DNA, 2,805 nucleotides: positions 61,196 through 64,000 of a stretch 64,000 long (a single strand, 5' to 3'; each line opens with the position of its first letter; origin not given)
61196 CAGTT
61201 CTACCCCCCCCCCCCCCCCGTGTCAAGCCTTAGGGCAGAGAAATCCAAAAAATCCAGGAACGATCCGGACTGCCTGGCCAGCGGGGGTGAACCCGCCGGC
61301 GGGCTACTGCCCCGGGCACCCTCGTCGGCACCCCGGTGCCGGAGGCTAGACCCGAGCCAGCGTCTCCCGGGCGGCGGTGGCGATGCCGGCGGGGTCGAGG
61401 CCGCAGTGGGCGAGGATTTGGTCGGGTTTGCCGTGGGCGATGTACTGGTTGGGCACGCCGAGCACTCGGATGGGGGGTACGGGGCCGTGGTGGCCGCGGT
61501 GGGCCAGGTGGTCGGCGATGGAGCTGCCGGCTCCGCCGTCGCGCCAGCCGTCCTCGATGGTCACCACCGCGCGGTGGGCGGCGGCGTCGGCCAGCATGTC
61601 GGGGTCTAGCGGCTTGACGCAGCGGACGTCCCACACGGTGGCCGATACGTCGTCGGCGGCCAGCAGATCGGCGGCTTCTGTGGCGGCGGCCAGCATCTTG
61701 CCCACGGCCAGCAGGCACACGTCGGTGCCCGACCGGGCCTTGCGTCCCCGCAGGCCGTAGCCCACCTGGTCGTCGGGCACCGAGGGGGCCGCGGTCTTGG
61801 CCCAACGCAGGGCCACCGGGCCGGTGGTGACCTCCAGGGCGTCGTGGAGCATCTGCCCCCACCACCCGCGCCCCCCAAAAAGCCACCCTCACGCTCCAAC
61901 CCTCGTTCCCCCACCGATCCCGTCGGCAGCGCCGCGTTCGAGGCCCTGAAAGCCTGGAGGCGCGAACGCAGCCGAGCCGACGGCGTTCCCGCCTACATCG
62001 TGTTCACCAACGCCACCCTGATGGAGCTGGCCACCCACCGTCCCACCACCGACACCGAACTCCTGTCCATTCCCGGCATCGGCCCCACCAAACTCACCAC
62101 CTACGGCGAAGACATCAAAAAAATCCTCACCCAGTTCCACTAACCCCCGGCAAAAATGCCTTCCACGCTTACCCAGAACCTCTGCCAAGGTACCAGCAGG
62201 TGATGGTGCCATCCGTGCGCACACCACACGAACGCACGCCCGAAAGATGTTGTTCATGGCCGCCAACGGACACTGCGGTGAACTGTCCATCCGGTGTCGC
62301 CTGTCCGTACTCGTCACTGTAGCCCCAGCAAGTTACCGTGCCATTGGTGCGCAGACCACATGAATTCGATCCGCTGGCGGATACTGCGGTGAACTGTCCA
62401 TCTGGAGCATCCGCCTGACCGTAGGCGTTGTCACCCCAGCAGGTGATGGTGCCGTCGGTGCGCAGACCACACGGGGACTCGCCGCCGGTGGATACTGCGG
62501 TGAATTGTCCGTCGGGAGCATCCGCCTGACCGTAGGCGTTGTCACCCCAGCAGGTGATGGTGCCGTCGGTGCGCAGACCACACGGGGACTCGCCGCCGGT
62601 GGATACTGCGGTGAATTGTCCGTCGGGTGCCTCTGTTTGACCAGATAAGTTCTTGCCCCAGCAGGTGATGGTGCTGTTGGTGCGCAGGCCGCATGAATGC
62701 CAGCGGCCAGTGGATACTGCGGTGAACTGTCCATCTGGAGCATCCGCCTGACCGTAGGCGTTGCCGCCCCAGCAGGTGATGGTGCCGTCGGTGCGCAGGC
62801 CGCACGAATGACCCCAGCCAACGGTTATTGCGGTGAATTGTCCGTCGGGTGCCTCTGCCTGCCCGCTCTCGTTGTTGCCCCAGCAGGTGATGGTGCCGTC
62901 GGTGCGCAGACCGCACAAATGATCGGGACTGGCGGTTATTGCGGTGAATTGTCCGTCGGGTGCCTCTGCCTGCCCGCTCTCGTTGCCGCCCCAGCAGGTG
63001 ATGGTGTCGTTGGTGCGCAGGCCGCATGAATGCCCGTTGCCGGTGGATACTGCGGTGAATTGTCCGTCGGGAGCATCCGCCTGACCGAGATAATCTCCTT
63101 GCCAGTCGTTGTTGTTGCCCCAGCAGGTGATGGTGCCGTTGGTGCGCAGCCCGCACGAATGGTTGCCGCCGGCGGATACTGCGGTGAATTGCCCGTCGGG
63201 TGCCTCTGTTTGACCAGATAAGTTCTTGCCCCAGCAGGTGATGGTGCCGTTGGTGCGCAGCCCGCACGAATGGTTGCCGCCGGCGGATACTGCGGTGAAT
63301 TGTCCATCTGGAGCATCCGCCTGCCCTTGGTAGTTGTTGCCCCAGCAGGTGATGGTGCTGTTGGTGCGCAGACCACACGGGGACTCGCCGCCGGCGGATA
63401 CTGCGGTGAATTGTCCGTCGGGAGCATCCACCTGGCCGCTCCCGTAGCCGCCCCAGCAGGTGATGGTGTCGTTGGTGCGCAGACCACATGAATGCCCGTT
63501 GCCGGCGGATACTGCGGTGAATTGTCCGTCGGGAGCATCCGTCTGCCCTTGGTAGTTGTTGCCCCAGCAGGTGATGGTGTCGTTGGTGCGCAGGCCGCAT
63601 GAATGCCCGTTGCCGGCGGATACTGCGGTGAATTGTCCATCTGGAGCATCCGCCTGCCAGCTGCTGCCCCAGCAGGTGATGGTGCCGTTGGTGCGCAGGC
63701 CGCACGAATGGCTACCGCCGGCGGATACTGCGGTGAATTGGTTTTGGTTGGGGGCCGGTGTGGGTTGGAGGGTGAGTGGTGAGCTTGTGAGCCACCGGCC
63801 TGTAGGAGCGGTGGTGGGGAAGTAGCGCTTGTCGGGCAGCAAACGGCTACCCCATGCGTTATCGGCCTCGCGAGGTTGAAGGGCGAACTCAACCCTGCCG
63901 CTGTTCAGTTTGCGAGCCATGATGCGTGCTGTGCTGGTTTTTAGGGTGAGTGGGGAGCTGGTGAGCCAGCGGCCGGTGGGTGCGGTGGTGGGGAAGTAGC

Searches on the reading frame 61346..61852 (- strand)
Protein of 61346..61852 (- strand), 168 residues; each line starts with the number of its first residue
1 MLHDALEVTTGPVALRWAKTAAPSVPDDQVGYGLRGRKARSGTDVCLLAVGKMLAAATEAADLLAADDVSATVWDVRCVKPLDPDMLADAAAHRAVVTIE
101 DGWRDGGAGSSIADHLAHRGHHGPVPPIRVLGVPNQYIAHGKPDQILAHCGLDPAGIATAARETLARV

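Call 35: find_encoding_contigs(protein=window:61346-61852:-, flank=10000, max_places=2)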
Protein window:61346-61852:- (168 aa): no gene with exactly this product is on record in the collection.

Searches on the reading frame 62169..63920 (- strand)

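Call 57: search_protein_families(library=pfam, proteins=[window:62169-63920:-], max_evalue=0.001)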
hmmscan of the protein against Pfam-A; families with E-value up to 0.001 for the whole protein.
window:62169-63920:- (583 aa): 3 families
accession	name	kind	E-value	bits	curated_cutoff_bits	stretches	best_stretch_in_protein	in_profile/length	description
PF13540.12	RCC1_2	-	5.4e-105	341.4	22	13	209-237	2-30/30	Regulator of chromosome condensation (RCC1) repeat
PF25390.1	WD40_RLD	-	2.3e-45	155.9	150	3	130-468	29-332/363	RCC1-like domain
PF07151.18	DUF1391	-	0.00012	22.1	27.3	0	348-366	6-27/48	Protein of unknown function (DUF1391)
